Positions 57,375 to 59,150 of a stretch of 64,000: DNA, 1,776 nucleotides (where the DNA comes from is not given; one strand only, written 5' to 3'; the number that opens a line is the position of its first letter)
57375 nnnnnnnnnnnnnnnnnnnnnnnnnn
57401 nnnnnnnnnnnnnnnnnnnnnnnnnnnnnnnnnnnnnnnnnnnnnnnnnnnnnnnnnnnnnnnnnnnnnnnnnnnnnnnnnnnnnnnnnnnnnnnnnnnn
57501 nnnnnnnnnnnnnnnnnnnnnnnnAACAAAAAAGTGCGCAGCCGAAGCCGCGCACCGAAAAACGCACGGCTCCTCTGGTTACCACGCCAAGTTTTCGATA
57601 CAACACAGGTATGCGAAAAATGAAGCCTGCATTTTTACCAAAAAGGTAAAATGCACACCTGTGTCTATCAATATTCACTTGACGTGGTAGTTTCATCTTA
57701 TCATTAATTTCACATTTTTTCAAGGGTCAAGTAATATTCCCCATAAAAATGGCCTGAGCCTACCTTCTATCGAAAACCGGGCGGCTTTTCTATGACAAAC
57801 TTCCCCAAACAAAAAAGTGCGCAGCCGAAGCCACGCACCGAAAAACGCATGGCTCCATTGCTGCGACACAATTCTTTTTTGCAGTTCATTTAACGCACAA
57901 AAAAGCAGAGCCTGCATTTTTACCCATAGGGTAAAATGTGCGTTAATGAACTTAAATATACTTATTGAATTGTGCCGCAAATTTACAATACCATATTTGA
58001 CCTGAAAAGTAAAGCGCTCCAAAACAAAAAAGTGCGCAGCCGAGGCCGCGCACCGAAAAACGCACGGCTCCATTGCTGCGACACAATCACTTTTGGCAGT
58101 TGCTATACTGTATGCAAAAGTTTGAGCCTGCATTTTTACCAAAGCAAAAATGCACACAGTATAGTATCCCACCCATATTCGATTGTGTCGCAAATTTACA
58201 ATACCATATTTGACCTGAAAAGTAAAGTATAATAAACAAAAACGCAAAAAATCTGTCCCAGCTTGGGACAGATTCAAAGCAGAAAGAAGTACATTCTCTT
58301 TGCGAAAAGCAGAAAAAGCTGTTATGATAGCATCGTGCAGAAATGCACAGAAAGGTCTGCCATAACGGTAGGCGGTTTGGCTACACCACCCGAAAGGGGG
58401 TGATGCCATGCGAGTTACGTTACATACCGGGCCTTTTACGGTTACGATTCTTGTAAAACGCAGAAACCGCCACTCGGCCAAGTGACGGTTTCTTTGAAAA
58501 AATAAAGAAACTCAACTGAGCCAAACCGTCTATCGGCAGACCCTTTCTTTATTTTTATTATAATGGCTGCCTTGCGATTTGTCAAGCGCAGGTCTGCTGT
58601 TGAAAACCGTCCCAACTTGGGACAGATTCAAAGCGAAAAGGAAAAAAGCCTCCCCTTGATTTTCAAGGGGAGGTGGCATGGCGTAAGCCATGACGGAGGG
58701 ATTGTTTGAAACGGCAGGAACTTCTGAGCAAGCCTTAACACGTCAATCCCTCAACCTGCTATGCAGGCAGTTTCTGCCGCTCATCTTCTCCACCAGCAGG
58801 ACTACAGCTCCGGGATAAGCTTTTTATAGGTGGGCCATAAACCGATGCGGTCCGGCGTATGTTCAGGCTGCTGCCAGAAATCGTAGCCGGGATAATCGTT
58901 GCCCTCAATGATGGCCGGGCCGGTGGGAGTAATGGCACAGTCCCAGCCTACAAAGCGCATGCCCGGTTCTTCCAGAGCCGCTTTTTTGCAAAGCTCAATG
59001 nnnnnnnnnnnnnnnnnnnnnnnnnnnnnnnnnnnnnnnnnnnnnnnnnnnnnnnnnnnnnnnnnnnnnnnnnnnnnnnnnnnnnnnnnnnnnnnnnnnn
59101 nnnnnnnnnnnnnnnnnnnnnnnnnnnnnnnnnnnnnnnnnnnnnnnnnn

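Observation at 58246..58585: ~305-nt structured RNA D driven by a perfect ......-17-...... promoter and bracketed by two copies of the same 28-nt hairpin element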

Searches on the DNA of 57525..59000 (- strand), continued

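Call 34: search_with_rna_model(model_id=R1, sources=[L100, L101, L102, L103, L104, L105, L106, L107, L108, L109, L110, L111, L112, L113, L114, L115, L116, L117, L118, L119, L120, L121, L122, L123, L124, L125, L126, L127, L128, L129, L130], max_evalue=1e-8)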
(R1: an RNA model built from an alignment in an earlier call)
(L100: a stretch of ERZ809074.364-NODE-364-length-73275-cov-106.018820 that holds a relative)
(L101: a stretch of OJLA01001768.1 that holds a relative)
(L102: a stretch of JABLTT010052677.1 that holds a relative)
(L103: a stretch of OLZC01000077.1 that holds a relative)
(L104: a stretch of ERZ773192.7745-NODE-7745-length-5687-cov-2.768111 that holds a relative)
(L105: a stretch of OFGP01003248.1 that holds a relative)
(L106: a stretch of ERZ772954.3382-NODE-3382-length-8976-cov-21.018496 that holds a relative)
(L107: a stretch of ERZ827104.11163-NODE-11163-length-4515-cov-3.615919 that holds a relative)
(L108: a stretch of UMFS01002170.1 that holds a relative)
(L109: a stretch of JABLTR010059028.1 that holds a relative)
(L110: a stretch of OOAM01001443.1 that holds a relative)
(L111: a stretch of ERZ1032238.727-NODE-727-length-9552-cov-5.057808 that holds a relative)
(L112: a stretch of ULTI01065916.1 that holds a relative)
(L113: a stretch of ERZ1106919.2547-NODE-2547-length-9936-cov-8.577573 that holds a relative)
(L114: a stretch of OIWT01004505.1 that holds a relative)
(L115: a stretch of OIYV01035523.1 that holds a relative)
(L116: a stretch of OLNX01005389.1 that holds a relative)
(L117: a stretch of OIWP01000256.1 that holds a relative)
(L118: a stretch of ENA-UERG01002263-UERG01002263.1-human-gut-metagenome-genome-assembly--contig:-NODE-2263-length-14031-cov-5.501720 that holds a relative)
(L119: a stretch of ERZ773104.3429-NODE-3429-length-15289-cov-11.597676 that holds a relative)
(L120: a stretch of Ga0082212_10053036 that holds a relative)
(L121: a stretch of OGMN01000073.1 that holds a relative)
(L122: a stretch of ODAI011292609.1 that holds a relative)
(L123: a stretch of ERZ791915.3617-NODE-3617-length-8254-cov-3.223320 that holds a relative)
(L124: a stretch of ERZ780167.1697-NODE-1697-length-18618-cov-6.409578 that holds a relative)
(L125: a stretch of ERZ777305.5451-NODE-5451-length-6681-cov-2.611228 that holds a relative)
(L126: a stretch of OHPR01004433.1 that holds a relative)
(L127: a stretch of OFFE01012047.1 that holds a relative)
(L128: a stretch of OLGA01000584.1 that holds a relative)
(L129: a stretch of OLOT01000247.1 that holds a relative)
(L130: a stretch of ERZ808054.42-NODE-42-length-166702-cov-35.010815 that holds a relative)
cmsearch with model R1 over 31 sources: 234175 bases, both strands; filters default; matches with E-value up to 1e-8: 35.
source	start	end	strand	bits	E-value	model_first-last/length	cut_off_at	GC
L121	753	952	+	204.3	5.4e-58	1-209/209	no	0.52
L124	1094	1296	+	200.4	7.4e-57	1-209/209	no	0.56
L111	2674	2877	-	196.3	1.2e-55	1-209/209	no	0.55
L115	226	430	-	191.7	2.7e-54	1-209/209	no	0.57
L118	5987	6190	+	182.3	1.5e-51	1-209/209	no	0.58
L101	3354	3552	-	178.8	1.6e-50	1-209/209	no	0.55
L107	1419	1617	-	178.8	1.6e-50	1-209/209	no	0.55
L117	6354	6552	+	178.8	1.6e-50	1-209/209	no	0.55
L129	88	286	+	178.8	1.6e-50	1-209/209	no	0.55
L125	3973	4178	-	177.3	4.6e-50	1-209/209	no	0.54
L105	2865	3073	+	161.9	1.4e-45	1-209/209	no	0.56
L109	747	954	-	161.5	1.9e-45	1-209/209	no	0.56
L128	5989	6201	+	144.3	2.1e-40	1-209/209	no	0.47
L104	3867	4083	-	140.4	2.9e-39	1-209/209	no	0.47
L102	12368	12520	+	138.9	8.1e-39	1-158/209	3'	0.49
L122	75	285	-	134.6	1.5e-37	1-209/209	no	0.47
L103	896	1107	-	132.3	7.1e-37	1-209/209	no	0.46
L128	6291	6504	+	131.7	1e-36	1-209/209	no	0.48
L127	213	423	-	118.6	7.4e-33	1-209/209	no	0.51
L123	835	1045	-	109.9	2.6e-30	1-209/209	no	0.47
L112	2807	2992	-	109.7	2.9e-30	1-209/209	no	0.49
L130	10635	10846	+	103.1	2.6e-28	1-209/209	no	0.51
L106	5251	5456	+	97.7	9.5e-27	1-209/209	no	0.5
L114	6116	6321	-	97.7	9.5e-27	1-209/209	no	0.5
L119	1609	1814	+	97.7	9.5e-27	1-209/209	no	0.5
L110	10579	10784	+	96.7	1.9e-26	1-209/209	no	0.51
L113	3521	3726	-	94.3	9.9e-26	1-209/209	no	0.51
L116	2508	2713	-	94.3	9.9e-26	1-209/209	no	0.51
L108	3481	3686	-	93.9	1.2e-25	1-209/209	no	0.5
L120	3070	3237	+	84.4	8e-23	24-182/209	no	0.49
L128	1978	2213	+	64.3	6.1e-17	1-209/209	no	0.51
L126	1702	1897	-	55.8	1.9e-14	1-209/209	no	0.49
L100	2585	2780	+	55.8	1.9e-14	1-209/209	no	0.48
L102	11760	11988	+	40.7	5.1e-10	1-209/209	no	0.51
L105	2558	2794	+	38.8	1.8e-09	1-209/209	no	0.6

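Call 35: search_with_rna_model(model_id=R1, sources=[window, L001, L002, L003, L004, L005, L007, L008, L009, L083, L095, L015, L080, L062, L038, L061, L058, L042, L032, L047, L074, L098, L072, L041, L089, L029, L055, L085, L026, L033, L054, L018, L075, L036, L065, L069, L077, L022, L076, L060, L073, L031, L088, L023, L049, L017, L048, L099, L016, L044, L067, L027, L093, L096, L052, L012, L092, L030, L094, L013, L084, L019, L021, L035, L053, L014, L056, L070, L090, L081, L124, L111, L118, L125, L105, L109, L128, L122, L127, L123, L112, L130, L108], max_evalue=1e-15, make_alignment=true)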
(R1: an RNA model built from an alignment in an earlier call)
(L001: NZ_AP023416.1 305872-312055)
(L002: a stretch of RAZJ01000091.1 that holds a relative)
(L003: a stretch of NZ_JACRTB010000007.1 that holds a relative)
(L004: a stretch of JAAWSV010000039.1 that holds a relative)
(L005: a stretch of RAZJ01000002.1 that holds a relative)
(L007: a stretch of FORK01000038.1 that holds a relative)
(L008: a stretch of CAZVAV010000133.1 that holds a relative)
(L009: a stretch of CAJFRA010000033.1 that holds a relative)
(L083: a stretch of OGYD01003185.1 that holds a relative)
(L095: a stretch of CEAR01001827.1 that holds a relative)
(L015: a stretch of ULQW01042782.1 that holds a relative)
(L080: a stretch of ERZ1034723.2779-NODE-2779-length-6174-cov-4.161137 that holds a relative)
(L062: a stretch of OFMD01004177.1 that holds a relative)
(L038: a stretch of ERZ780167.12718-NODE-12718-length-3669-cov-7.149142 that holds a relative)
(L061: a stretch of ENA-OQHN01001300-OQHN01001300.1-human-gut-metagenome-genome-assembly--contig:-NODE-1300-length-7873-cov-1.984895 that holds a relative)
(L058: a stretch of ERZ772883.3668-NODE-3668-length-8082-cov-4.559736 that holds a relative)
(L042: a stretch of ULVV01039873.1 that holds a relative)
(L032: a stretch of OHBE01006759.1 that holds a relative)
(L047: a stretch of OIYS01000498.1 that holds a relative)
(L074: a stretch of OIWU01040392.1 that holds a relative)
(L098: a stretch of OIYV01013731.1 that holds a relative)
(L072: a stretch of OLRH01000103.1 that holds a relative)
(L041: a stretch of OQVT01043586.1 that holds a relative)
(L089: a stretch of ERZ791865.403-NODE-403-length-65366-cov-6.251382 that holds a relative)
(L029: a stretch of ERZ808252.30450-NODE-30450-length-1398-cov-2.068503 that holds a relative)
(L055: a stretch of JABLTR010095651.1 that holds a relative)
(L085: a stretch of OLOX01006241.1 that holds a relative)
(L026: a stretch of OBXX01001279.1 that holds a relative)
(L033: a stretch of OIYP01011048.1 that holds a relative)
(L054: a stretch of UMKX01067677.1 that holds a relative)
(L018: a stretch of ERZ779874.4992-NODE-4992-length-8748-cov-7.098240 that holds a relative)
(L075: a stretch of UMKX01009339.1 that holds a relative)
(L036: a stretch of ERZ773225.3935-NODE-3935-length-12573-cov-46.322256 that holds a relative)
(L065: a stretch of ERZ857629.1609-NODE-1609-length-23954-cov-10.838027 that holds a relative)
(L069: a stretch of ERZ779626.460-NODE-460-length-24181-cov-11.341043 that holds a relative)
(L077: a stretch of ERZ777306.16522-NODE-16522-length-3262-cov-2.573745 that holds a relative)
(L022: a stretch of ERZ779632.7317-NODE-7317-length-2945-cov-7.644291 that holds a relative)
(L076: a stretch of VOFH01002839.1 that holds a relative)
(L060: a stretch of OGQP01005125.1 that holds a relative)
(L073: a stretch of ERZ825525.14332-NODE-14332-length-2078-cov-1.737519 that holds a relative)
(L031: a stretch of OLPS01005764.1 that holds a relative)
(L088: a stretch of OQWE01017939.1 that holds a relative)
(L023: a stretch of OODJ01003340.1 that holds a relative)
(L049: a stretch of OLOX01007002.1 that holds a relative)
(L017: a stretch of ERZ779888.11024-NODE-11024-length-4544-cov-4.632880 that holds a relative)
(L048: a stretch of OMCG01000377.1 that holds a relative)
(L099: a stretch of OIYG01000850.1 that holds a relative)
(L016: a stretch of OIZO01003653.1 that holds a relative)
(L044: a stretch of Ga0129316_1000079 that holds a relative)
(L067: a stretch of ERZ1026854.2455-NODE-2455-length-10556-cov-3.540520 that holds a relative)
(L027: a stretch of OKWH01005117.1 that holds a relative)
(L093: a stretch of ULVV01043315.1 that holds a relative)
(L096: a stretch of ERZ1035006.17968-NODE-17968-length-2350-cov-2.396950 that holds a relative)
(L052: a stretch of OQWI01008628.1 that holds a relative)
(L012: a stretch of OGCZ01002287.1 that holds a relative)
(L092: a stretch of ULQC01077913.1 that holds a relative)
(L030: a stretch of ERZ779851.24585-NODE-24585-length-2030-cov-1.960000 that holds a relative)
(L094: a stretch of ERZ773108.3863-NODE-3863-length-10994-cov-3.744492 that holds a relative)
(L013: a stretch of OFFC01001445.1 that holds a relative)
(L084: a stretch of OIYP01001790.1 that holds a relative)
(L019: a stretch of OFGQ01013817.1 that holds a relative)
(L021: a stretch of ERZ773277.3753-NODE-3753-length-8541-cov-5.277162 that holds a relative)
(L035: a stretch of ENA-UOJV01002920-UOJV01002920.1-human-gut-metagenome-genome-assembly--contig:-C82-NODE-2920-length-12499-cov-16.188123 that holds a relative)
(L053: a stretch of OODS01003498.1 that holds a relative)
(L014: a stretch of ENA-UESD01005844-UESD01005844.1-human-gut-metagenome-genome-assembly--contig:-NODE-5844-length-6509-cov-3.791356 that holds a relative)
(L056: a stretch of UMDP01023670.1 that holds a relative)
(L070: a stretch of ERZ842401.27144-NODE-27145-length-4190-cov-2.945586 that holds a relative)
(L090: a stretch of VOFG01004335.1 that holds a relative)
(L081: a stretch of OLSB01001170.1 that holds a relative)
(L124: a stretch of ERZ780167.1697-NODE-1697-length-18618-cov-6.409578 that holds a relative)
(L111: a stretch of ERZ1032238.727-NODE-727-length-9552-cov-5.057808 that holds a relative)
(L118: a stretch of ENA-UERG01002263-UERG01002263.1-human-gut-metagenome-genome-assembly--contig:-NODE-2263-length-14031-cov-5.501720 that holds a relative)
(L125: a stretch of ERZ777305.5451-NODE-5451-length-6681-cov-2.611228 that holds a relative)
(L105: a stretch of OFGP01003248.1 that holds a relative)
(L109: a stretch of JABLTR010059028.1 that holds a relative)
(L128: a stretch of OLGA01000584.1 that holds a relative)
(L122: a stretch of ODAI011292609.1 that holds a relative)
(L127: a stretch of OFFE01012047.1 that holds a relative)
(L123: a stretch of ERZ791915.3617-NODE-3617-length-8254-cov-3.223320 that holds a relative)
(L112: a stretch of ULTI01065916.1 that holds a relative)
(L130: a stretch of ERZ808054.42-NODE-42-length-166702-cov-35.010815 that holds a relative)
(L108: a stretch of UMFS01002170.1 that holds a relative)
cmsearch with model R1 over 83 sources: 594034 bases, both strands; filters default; matches with E-value up to 1e-15: 90.
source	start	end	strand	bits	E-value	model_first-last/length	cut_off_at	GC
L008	3338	3546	-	238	1.8e-67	1-209/209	no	0.56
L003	1786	1994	+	237.6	2.3e-67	1-209/209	no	0.56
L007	2917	3126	-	232.6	6.9e-66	1-209/209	no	0.57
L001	3323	3531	+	224.8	1.4e-63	1-209/209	no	0.54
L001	2998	3201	+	222.3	7e-63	1-209/209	no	0.53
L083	4684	4887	-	216.4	3.7e-61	1-209/209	no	0.54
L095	1713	1915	+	211.4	1.1e-59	1-209/209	no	0.54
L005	3462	3659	-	210.9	1.5e-59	1-209/209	no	0.54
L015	153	354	-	210.7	1.8e-59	1-209/209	no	0.55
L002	2020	2221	-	210.3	2.3e-59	1-209/209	no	0.51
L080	2929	3130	+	209.8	3.4e-59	1-209/209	no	0.55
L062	2601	2804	+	208.6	7.6e-59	1-209/209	no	0.55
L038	232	435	+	205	8.8e-58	1-209/209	no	0.54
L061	401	600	+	204.3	1.4e-57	1-209/209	no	0.52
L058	2409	2616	-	202.4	5e-57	1-209/209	no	0.54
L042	1497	1697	-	201.8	7.3e-57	1-209/209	no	0.56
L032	4459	4667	-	201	1.3e-56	1-209/209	no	0.55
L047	3088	3288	-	200.6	1.7e-56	1-209/209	no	0.55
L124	1094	1296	+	200.4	1.9e-56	1-209/209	no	0.56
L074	962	1166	-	200.4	1.9e-56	1-209/209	no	0.54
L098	1237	1437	+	200.3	2e-56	1-209/209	no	0.56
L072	448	649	+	200.2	2.2e-56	1-209/209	no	0.53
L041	242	444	+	200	2.4e-56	1-209/209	no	0.55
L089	303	505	+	197.4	1.4e-55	1-209/209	no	0.55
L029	471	671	-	196.7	2.4e-55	1-209/209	no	0.56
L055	1333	1534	-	196.6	2.5e-55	1-209/209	no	0.55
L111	2674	2877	-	196.3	3e-55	1-209/209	no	0.55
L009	6237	6445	+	196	3.6e-55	1-209/209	no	0.53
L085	1288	1488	+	194.3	1.2e-54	1-209/209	no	0.55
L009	6534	6741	+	193.1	2.6e-54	1-209/209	no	0.52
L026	2204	2403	-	193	2.8e-54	1-209/209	no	0.54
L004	6343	6554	+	191.9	5.9e-54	1-209/209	no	0.54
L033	52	256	+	191.7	6.7e-54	1-209/209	no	0.57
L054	553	755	-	189.9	2.2e-53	1-209/209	no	0.57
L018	1332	1533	+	188.9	4.4e-53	1-209/209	no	0.56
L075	5470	5673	-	188.1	7.8e-53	1-209/209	no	0.57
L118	5987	6190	+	182.3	3.8e-51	1-209/209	no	0.58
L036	2692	2890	+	178.8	4.1e-50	1-209/209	no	0.55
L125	3973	4178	-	177.3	1.2e-49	1-209/209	no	0.54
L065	4612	4820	-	162.4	2.6e-45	1-209/209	no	0.5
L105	2865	3073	+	161.9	3.6e-45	1-209/209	no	0.56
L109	747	954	-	161.5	4.7e-45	1-209/209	no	0.56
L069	3031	3242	-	160.3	1.1e-44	1-209/209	no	0.57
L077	2373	2577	-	157.6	6.9e-44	1-209/209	no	0.59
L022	301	500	-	153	1.5e-42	1-209/209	no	0.55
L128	5989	6201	+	144.3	5.4e-40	1-209/209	no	0.47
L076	8138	8354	+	141.4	3.9e-39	1-209/209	no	0.47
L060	4454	4669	-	140.4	7.2e-39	1-209/209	no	0.48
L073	527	743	-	140.4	7.3e-39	1-209/209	no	0.47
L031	3964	4180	+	140.4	7.5e-39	1-209/209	no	0.47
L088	238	442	-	138.2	3.3e-38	1-209/209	no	0.52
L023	1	207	-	137.6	4.9e-38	1-209/209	no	0.46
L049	5151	5361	-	136.9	8.1e-38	1-209/209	no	0.56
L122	75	285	-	134.6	3.8e-37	1-209/209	no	0.47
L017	3145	3355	-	133.4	8.2e-37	1-209/209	no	0.56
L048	1030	1241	+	132.3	1.8e-36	1-209/209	no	0.46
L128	6291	6504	+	131.7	2.6e-36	1-209/209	no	0.48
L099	3862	4075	-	124.7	2.9e-34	1-209/209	no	0.44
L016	545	758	-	124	4.7e-34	1-209/209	no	0.45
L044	10879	11095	-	120.3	5.9e-33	1-209/209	no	0.45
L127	213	423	-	118.6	1.9e-32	1-209/209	no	0.51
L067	5471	5686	-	117.4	4e-32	1-209/209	no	0.44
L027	1346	1559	-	116.6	7.1e-32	1-209/209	no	0.45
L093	4824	5034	+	116.4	8e-32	1-209/209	no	0.46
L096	961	1177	+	114.4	3.2e-31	1-209/209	no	0.46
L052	702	917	+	113.9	4.3e-31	1-209/209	no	0.44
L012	4118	4355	+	113.7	5.1e-31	1-209/209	no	0.5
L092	465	702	-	113.7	5.1e-31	1-209/209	no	0.5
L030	302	501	-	110.8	3.5e-30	1-209/209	no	0.46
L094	3333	3518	-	110.4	4.7e-30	1-209/209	no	0.48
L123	835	1045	-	109.9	6.6e-30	1-209/209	no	0.47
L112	2807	2992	-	109.7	7.5e-30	1-209/209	no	0.49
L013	11114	11330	+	109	1.2e-29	1-209/209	no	0.49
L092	790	970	-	107.2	4.2e-29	1-209/209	no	0.5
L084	7957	8165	-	106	9.2e-29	1-209/209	no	0.49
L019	137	350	+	104.6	2.4e-28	1-209/209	no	0.55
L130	10635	10846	+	103.1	6.6e-28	1-209/209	no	0.51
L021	3521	3726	-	99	1.1e-26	1-209/209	no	0.5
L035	7853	8058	-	97.7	2.4e-26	1-209/209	no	0.5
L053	7742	7947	-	96.7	4.8e-26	1-209/209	no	0.51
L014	5208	5413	+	95.1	1.4e-25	1-209/209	no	0.51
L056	3465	3670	-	94.3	2.5e-25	1-209/209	no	0.51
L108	3481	3686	-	93.9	3.1e-25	1-209/209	no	0.5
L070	2284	2514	+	78.2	1.3e-20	1-209/209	no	0.52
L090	1718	1931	+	73.6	2.9e-19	1-209/209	no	0.56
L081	1366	1579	-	71.9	8.8e-19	1-209/209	no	0.55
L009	6826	7056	+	68.9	6.9e-18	1-209/209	no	0.5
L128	1978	2213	+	64.3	1.6e-16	1-209/209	no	0.51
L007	3632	3854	-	63.2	3.3e-16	1-209/209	no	0.54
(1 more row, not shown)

Alignment A6: 90 matches aligned to the model, 434 columns, each read 5' to 3' on its own strand. Consensus structure (alignment columns), stored with it:
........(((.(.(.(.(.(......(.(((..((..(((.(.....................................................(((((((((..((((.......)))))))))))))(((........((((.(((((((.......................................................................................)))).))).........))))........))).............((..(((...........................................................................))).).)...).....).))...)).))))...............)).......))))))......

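Call 88: search_dna_similar(query=window:57525-58245:-, collection=plasmids, mode=distant, max_evalue=0.001)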
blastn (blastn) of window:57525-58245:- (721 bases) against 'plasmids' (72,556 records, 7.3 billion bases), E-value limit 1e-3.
No match.

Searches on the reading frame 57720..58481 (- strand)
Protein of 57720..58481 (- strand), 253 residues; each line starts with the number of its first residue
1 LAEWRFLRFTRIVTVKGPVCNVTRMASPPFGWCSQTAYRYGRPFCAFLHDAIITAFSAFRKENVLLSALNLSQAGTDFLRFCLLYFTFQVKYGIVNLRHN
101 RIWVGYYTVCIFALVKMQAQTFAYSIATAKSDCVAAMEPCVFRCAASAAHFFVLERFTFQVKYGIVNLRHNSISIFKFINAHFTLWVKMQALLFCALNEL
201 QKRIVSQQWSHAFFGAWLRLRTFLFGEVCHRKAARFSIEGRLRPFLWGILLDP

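Call 78: search_protein_families(library=pfam, proteins=[window:57720-58481:-], max_evalue=1)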
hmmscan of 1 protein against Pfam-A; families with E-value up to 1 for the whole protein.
window:57720-58481:- (253 aa): 0 families

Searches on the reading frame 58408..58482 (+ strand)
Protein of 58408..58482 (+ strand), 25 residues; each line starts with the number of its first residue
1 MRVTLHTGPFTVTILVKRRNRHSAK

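Call 51: search_protein_families(library=ncbifam, proteins=[window:58408-58482:+], max_evalue=10)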
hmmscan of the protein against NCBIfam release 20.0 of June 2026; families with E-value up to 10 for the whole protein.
seq(25 aa): 0 families

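Call 52: search_protein_families(library=pfam, proteins=[window:58408-58482:+], max_evalue=10)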
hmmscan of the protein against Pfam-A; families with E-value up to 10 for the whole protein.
seq(25 aa): 0 families
